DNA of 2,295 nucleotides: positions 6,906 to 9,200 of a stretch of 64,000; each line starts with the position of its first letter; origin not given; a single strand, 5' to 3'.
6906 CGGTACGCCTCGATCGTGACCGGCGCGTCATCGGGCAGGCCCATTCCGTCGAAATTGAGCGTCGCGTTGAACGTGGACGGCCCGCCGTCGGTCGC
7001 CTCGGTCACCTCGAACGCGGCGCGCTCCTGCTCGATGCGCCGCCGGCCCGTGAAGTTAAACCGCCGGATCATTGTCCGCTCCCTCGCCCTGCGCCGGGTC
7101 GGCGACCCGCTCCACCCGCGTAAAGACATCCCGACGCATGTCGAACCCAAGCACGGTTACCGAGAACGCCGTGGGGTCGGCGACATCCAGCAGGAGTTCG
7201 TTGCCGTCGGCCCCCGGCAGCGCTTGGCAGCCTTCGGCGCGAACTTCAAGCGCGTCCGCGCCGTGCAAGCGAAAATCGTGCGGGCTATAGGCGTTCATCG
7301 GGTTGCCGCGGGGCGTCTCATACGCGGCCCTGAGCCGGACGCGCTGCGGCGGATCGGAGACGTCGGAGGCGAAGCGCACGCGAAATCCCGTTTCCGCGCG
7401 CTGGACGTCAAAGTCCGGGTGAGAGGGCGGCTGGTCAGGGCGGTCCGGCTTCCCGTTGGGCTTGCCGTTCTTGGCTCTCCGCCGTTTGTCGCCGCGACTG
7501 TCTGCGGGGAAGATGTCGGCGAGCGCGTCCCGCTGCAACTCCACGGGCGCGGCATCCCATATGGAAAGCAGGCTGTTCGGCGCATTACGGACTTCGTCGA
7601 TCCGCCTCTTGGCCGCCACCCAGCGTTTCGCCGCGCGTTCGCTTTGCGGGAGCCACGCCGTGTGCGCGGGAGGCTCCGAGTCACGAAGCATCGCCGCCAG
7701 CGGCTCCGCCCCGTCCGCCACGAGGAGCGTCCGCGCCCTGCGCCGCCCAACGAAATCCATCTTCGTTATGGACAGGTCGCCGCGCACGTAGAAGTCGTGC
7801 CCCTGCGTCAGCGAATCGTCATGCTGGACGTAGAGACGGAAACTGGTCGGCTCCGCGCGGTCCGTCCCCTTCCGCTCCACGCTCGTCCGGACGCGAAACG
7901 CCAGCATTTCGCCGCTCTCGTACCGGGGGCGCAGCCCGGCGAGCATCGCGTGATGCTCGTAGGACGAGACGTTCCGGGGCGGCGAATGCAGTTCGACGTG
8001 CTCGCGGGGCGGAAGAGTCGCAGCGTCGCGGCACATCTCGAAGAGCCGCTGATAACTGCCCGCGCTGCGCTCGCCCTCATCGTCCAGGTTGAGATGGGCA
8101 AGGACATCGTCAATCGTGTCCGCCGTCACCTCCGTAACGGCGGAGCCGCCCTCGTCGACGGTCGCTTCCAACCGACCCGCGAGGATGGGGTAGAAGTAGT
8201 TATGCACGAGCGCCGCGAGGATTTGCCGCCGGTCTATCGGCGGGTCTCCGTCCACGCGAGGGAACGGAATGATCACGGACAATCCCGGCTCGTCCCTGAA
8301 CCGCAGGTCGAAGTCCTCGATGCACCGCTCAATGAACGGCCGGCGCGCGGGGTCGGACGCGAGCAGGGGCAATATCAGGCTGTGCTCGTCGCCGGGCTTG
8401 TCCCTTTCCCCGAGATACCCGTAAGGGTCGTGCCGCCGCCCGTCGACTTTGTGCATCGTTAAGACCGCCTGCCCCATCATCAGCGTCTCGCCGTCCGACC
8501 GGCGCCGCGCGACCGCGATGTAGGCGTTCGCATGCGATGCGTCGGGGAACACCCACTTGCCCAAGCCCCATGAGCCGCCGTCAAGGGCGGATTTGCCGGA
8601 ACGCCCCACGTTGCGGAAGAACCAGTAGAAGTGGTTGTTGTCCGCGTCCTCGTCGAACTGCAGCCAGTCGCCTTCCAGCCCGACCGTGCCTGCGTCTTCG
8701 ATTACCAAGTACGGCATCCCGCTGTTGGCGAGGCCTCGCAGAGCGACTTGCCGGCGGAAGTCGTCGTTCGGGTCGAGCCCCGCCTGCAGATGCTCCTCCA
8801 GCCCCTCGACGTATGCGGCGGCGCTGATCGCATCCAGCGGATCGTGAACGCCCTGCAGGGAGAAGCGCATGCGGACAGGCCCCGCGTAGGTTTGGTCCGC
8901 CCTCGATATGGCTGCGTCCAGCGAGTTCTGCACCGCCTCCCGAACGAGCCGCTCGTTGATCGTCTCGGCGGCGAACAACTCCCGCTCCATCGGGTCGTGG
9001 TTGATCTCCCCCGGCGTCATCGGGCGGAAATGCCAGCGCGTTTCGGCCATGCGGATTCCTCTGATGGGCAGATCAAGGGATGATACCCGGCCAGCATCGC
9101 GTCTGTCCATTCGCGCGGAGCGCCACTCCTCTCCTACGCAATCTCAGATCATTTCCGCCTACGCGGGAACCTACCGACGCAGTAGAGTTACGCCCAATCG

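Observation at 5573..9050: Translationally coupled three-gene cassette led by a GHKL/Bergerat-fold ATPase: candidate uncharacterised conflict/defence system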

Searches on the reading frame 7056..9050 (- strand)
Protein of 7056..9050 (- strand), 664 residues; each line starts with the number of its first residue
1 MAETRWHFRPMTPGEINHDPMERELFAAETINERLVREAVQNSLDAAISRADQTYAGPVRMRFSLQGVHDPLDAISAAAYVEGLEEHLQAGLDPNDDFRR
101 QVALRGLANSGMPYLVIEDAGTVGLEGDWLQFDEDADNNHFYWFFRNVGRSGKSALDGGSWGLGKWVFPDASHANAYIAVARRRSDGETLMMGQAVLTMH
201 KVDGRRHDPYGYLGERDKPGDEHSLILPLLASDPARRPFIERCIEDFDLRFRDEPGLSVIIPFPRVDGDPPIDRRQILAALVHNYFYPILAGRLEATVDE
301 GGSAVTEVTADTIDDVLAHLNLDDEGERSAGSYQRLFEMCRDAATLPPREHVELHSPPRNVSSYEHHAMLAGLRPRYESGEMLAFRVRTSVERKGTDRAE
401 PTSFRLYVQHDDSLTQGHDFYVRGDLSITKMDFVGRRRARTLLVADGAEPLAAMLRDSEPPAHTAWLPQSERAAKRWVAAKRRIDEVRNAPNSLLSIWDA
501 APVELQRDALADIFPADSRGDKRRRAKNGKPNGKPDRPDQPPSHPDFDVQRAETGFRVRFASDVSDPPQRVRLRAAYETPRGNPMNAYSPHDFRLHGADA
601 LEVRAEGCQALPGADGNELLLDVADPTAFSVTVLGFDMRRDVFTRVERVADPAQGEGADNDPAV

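Call 3: search_protein_families(library=pfam, proteins=[window:7056-9050:-], max_evalue=1)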
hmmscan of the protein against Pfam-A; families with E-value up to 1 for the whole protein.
window:7056-9050:- (664 aa): 0 families

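Call 4: search_protein_families(library=padloc, proteins=[window:7056-9050:-], max_evalue=1)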
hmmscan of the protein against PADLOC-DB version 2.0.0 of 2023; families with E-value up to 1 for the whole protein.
window:7056-9050:- (664 aa): 1 family
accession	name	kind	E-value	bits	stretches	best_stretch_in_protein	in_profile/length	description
PDLC04582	PDC-M33A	-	4e-14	50.2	1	6-218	5-208/627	-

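Call 5: search_protein_families(library=ncbifam, proteins=[window:7056-9050:-], max_evalue=1)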
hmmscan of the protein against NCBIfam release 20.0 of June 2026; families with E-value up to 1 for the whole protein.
window:7056-9050:- (664 aa): 0 families

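Call 7: search_solved_structures(query=window:7056-9050:-, max_evalue=1, show_alignments=2)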
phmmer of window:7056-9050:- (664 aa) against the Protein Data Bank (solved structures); distinct sequences matched with E-value up to 1: 1.
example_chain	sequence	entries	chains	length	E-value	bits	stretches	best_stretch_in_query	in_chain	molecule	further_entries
9lna_A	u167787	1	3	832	0.0095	17.8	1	84-169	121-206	Tail fibers protein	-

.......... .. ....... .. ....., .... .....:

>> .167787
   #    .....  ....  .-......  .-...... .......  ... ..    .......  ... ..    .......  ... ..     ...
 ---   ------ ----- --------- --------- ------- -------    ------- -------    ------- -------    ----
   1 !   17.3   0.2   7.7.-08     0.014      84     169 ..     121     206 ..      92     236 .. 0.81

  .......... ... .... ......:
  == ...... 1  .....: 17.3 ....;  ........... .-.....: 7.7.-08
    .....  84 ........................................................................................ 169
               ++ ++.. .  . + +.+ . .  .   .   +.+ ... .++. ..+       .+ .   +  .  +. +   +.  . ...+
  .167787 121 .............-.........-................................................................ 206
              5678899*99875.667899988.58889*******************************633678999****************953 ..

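Call 8: search_protein_families(library=phrogs, proteins=[window:7056-9050:-], max_evalue=1)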
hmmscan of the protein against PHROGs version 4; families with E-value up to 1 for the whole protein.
window:7056-9050:- (664 aa): 0 families

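Call 9: find_homologous_proteins(query=window:7056-9050:-)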
Query window:7056-9050:- (664 aa): 792 proteins with E <= 0.001 among 8000 candidates; the best 120 are listed.
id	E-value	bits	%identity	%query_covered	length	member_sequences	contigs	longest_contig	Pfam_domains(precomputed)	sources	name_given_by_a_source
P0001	0.0e+0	1422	94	100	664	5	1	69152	-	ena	-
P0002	0.0e+0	1234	83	100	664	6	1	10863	-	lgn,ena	-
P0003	0.0e+0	1143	77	100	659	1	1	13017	-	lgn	-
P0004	0.0e+0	1135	75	100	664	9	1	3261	-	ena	-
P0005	0.0e+0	1133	75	100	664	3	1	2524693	-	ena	-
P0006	0.0e+0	1120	76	100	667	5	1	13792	-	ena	-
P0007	0.0e+0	1120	76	100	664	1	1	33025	-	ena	-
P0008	0.0e+0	1119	75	100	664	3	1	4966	-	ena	-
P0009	4.7e-295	999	66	99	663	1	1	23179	-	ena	-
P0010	6.4e-288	975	66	99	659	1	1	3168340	-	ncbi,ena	-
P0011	1.0e-286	971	66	96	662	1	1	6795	-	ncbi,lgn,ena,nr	ncbi:MAG: hypothetical protein F4X64_03060 [Chloroflexi bacterium]|nr:hypothetical protein [Chlorofl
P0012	3.4e-286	969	67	100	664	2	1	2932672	-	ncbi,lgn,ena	-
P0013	8.1e-286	968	64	99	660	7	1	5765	-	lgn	-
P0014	2.7e-282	956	65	99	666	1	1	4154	-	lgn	-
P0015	9.1e-282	955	67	94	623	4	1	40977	-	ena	-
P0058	1.3e-205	703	51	99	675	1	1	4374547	-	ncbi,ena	-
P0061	1.2e-204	700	52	99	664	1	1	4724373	-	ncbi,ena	-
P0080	1.5e-196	673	49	100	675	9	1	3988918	-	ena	-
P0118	2.9e-185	636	49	99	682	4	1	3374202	-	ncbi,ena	-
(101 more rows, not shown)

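Call 11: find_related_loci(query=A1, collection=genome_contigs, flank=10000)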
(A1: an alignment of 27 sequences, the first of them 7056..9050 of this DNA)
Query A1 (664 aa) in genome_contigs; peptide patterns used: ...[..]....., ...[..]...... (x = any residue, [..] = any of these).
110 stretches matched a pattern; 45 encode a relative of the query (tblastn E <= 1e-3); 44 distinct loci.
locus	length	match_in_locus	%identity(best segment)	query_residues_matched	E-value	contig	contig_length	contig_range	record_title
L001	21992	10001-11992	76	1-664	0e+0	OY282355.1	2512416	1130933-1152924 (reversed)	MAG: uncultured Dehalococcoidia bacterium genome assembly, chromosome: 1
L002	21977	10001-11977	64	1-659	0e+0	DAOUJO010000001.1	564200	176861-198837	MAG TPA_asm: Dehalococcoidia bacterium isolate S34_268 k113_602608, whole genome shotgun sequence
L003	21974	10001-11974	66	1-659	0e+0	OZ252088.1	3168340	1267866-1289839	MAG: Dehalococcoidia bacterium isolate 7426c3d5-a751-4d37-bde8-e0e91f06c8c3 genome assembly, chromosome: 1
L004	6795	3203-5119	66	1-637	0e+0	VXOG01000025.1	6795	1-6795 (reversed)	MAG: Chloroflexi bacterium isolate SB0662_bin_27 NODE_7712_length_6795_cov_22.995401, whole genome shotgun sequence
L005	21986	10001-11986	66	1-661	0e+0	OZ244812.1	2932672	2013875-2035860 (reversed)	MAG: Dehalococcoidia bacterium isolate f4821300-c58a-40ba-8832-efcde2d4543a genome assembly, chromosome: 1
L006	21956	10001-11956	61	1-649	0e+0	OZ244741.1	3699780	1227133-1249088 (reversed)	MAG: Dehalococcoidia bacterium isolate 3ca8c83b-605f-4fcd-bc6c-fe95b3c2bdbe genome assembly, chromosome: 1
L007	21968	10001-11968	59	1-656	0e+0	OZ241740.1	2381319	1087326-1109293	MAG: Dehalococcoidia bacterium isolate 2a701ac0-cd12-4bd3-a765-5d076d8969a5 genome assembly, chromosome: 1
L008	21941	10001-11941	58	6-650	0e+0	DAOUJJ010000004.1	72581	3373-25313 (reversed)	MAG TPA_asm: Dehalococcoidia bacterium isolate S32_260 k113_207780, whole genome shotgun sequence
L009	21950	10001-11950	57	1-655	0e+0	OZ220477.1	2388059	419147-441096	MAG: Dehalococcoidia bacterium isolate 4182ea2c-2fba-40db-a838-49949f89881d genome assembly, chromosome: 1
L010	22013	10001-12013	51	1-660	0e+0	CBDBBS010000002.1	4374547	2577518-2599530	MAG: Dehalococcoidia bacterium isolate ddb4ac3d-8f21-48f8-a382-dd94587b0ab6 genome assembly, contig: contig_2, whole gen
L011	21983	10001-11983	52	3-664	0e+0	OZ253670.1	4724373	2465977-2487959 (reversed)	MAG: Dehalococcoidia bacterium isolate 155a0d70-3e07-4b03-9597-9394d1dc1036 genome assembly, chromosome: 1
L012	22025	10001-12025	51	1-662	0e+0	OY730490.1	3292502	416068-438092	MAG: Dehalococcoidia bacterium isolate 701b80ad-9c2c-4985-8916-d2900bd10c0f genome assembly, chromosome: 1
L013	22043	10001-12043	49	1-662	0e+0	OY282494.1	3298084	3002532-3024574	MAG: uncultured Dehalococcoidia bacterium genome assembly, chromosome: 1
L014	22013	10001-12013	50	1-660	0e+0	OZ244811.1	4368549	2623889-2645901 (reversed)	MAG: Dehalococcoidia bacterium isolate b7f49ae4-3fbc-41ae-8be2-2126f258b055 genome assembly, chromosome: 1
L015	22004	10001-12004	49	5-647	0e+0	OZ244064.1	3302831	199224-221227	MAG: Dehalococcoidia bacterium isolate 6b45779a-ebf8-4e4c-9ead-68fbda15a8e5 genome assembly, chromosome: 1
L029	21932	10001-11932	35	5-646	1e-100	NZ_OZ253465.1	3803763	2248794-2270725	MAG: Candidatus Palauibacter sp. isolate 5c81fbdf-9277-4adf-92a3-ac9ea19f79ba chromosome 1, complete sequence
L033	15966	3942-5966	36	1-651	2e-95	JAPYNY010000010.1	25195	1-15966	MAG: Candidatus Hopanoidivorans cymbastelae isolate m_cyhl3 Seq10, whole genome shotgun sequence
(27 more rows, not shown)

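Call 14: find_encoding_contigs(protein=P0010, flank=10000, max_places=3)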
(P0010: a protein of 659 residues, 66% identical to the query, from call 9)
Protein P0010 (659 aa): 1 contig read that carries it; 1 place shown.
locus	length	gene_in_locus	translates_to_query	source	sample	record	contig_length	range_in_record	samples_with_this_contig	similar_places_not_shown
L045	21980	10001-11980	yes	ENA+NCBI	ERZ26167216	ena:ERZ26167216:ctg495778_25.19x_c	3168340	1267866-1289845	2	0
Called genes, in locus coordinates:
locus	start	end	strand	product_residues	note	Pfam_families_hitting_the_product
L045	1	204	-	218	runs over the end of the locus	PF03737:RraA-like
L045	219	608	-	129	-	PF01042:Ribonuc_L-PSP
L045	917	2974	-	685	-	PF00270:DEAD, PF04851:ResIII, PF18766:SWI2_SNF2, PF00271:Helicase_C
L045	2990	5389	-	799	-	PF25794:SACS (weak)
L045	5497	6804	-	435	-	PF05977:MFS_3, PF07690:MFS_1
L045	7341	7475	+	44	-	-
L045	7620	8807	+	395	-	PF07690:MFS_1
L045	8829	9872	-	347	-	-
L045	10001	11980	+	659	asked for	-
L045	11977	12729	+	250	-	-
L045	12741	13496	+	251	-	-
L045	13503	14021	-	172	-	-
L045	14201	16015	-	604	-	PF03460:NIR_SIR_ferr, PF01077:NIR_SIR, PF03460:NIR_SIR_ferr, PF01077:NIR_SIR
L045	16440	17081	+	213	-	PF13489:Methyltransf_23, PF02353:CMAS, PF13847:Methyltransf_31, PF08241:Methyltransf_11, PF08242:Methyltransf_12, PF13649:Methyltransf_25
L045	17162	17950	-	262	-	PF00596:Aldolase_II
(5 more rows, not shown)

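Call 15: find_encoding_contigs(protein=P0058, flank=10000, max_places=3)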
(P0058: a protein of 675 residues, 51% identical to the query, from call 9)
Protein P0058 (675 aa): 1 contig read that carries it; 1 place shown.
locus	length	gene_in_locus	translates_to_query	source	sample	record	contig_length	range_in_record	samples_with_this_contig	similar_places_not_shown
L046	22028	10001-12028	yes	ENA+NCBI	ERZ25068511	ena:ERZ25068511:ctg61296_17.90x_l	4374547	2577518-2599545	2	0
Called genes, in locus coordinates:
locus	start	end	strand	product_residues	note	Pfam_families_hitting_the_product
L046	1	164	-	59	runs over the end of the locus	-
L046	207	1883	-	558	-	-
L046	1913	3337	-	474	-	-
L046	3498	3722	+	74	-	-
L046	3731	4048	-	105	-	PF04255:DUF433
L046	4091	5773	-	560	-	PF00378:ECH_1, PF16113:ECH_2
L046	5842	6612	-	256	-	PF00378:ECH_1, PF16113:ECH_2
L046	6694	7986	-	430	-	PF00501:AMP-binding, PF14535:AMP-binding_C_2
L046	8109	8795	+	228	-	PF05685:Uma2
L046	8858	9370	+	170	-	PF02776:TPP_enzyme_N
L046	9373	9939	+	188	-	PF02775:TPP_enzyme_C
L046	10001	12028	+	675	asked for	-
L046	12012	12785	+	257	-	-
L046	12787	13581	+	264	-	-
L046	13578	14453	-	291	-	PF00296:Bac_luciferase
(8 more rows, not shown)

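Call 20: search_solved_structures(query=A1, max_evalue=10, show_alignments=3)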
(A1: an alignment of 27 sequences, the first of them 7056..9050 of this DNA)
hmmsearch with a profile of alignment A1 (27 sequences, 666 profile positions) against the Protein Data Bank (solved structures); distinct sequences matched with E-value up to 10: 0.

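Call 36: predict_structure(alignment_id=A4)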
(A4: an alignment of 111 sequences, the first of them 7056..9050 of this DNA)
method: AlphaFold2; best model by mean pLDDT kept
length: 664 residues; sequences in the alignment: 111
mean_pLDDT: 86.7   pTM: 0.73
mean pLDDT of the five models: 86.7, 86.3, 85.9, 85.8, 85.3
residues with pLDDT >= 90: 450; 70-90: 121; 50-70: 49; < 50: 44
segments of 3 or more residues with pLDDT < 50: 158-160, 162-164, 517-540, 653-664
pLDDT, mean of each block of 10 residues (from residue 1): 85 81 65 90 89 92 95 95 95 90 87 96 87 68 71 51 62 93 95 93 93 90 90 96 97 96 88 92 96 96 89 95 87 95 88 96 94 95 97 94 98 93 94 93 95 94 92 95 97 95 62 50 36 39 79 94 91 95 90 95 97 97 96 95 93 42 37
secondary structure, 60 per line:
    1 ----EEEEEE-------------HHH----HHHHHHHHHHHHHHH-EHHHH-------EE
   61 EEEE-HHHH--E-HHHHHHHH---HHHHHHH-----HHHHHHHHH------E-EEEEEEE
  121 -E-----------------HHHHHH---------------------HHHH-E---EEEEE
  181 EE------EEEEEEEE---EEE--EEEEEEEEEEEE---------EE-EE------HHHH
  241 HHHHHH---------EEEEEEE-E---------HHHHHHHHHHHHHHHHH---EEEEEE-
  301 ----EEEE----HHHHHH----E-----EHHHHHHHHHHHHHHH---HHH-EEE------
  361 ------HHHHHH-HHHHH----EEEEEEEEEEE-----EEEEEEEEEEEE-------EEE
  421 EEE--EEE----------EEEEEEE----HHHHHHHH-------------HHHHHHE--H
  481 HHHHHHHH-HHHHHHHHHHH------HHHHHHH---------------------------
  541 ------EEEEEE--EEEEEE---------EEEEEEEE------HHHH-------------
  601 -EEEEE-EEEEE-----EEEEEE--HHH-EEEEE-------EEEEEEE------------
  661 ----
elements in order: E5-10 H31-45 H48-51 E59-64 H66-69 H74-81 H85-91 H97-105 E114-120 H140-145 H167-170 E176-182 E189-196 E200-202 E205-216 H237-246 E256-262 H274-290 E294-299 E305-308 H313-318 H330-344 E352-354 H367-372 H374-378 E383-393 E399-410 E418-423 E426-428 E439-445 H450-457 H471-476 H480-488 H490-500 H507-513 E547-552 E555-560 E570-577 H584-587 E602-606 E608-612 E618-623 E630-634 E642-648

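Call 38: fold_search(model_id=the predicted structure, library=pdb)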
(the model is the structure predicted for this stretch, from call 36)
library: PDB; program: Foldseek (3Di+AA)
matches with E <= 10: 762; with E <= 0.001: 41
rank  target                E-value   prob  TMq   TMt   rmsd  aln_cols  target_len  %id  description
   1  9o0g_D                3.1e-09  1.00  0.32  0.34  24.0       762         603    9  CryoEM structure of M. mazei topoisomerase VI(A-E342Q)-minicircle DNA complex in cleavage state (released 2026-02-25)
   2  9o8z_D                8.9e-09  1.00  0.29  0.32  27.6       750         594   10  CryoEM structure of M. mazei topoisomerase VI-minicircle DNA complex in partially unfolded transducer state (released 2026-02-25)
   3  9o8p_B                1.2e-08  1.00  0.30  0.32  24.8       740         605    9  CryoEM structure of M. mazei topoisomerase VI-minicircle DNA complex (released 2026-02-25)
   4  5hph_A                1.9e-07  1.00  0.29  0.37  12.2       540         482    9  Structure of TRAP1 fragment (released 2016-08-10)
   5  7exp_B                3.8e-07  1.00  0.29  0.31  12.2       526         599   11  Crystal structure of zebrafish TRAP1 with AMPPNP and MitoQ (released 2022-01-05)
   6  4j0b_A                5.9e-07  1.00  0.27  0.30  12.1       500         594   10  Structure of mitochondrial Hsp90 (TRAP1) with ADP-BeF3 (released 2014-01-22)
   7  5hph_B                1.4e-06  1.00  0.30  0.40  11.7       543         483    9  Structure of TRAP1 fragment (released 2016-08-10)
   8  4iyn_A                1.7e-06  1.00  0.27  0.29  10.4       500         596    9  Structure of mitochondrial Hsp90 (TRAP1) with ADP-ALF4- (released 2014-01-22)
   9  6d14_A                3.3e-06  1.00  0.28  0.31  10.9       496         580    9  Zebrafish TRAP1 bound to AMPPNP and calcium in the asymmetric closed state (released 2018-04-25)
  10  7exp_A                5.7e-06  1.00  0.29  0.32  12.1       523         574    9  Crystal structure of zebrafish TRAP1 with AMPPNP and MitoQ (released 2022-01-05)
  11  4ipe_A                5.7e-06  1.00  0.28  0.31  10.8       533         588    9  Crystal structure of mitochondrial Hsp90 (TRAP1) with AMPPNP (released 2014-01-22)
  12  4j0b_B                6.0e-06  1.00  0.26  0.28  12.3       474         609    9  Structure of mitochondrial Hsp90 (TRAP1) with ADP-BeF3 (released 2014-01-22)
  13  5tth_A                7.5e-06  1.00  0.28  0.28  10.7       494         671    8  Heterodimeric SpyCatcher/SpyTag-fused zebrafish TRAP1 in ATP/ADP-hybrid state (released 2017-08-23)
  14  4hy1_A                8.4e-06  1.00  0.26  0.44  11.3       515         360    8  Pyrrolopyrimidine inhibitors of dna gyrase b and topoisomerase iv, part i: structure guided discovery and optimization (released 2013-02-13)
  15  4hym_A                1.6e-05  1.00  0.26  0.44  11.0       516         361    8  Pyrrolopyrimidine inhibitors of dna gyrase b and topoisomerase iv, part i: structure guided discovery and optimization (released 2013-02-13)
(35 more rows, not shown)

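Call 62: search_dna_similar(query=window:7056-9050:-, collection=plasmids, mode=protein, max_evalue=0.001, max_rows=30)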
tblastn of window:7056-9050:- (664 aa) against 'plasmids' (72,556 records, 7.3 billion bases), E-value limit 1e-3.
Records with a match: 7; places in all: 7; records where one place covers at least 80% of the query: 0.
Best place of each record, by identity: <60% 7.
By first word of the organism name: Rhizobium 1; Deinococcus 1; Enterococcus 1; Arthrobacter 1; Halomicrobium 1; Halobacterium 1; Halorussus 1.
By predicted mobility (MOB-suite, as given by PLSDB): non-mobilizable 5; mobilizable 2.
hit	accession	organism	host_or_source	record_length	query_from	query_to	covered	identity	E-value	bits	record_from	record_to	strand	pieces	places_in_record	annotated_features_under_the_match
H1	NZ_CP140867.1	Rhizobium leguminosarum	Trifolium pratense,whole organism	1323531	6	514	77%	26.2%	5e-14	84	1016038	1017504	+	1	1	record has no annotation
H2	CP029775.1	Deinococcus actinosclerus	mixed culture,wastewater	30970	5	317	47%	28.9%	3e-9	68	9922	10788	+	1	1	hypothetical protein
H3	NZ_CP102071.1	Enterococcus faecalis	Pig,single cell,Rectal swab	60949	33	317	43%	28.3%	8e-12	77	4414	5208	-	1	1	hypothetical protein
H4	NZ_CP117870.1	Arthrobacter agilis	cell culture,Middle part of the water ...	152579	23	315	44%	27.5%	5e-5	54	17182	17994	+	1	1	hypothetical protein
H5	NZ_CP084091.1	Halomicrobium urmianum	cell culture,salt lake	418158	5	299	44%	26.0%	3e-5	56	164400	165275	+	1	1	hypothetical protein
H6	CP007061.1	Halobacterium sp. DL1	-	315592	6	299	44%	25.7%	6e-5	54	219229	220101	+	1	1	hypothetical protein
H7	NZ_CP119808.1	Halorussus lipolyticus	cell culture,coastal saline-alkali land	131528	5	191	28%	28.6%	3e-5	55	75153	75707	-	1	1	hypothetical protein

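Call 63: search_dna_similar(query=window:7056-9050:-, collection=phages, mode=protein, max_evalue=0.001, max_rows=20)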
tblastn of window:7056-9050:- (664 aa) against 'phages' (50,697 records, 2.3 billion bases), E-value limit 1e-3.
Records with a match: 1; places in all: 1; records where one place covers at least 80% of the query: 0.
Best place of each record, by identity: <60% 1.
By first word of the organism name: Bacteriophage 1.
By host as written in the record: - 1.
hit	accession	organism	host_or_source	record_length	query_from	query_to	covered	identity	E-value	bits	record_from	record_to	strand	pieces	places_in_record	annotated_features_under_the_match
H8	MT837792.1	Bacteriophage sp.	human fecal samples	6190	35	334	45%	25.7%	2e-12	77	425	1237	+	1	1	record has no annotation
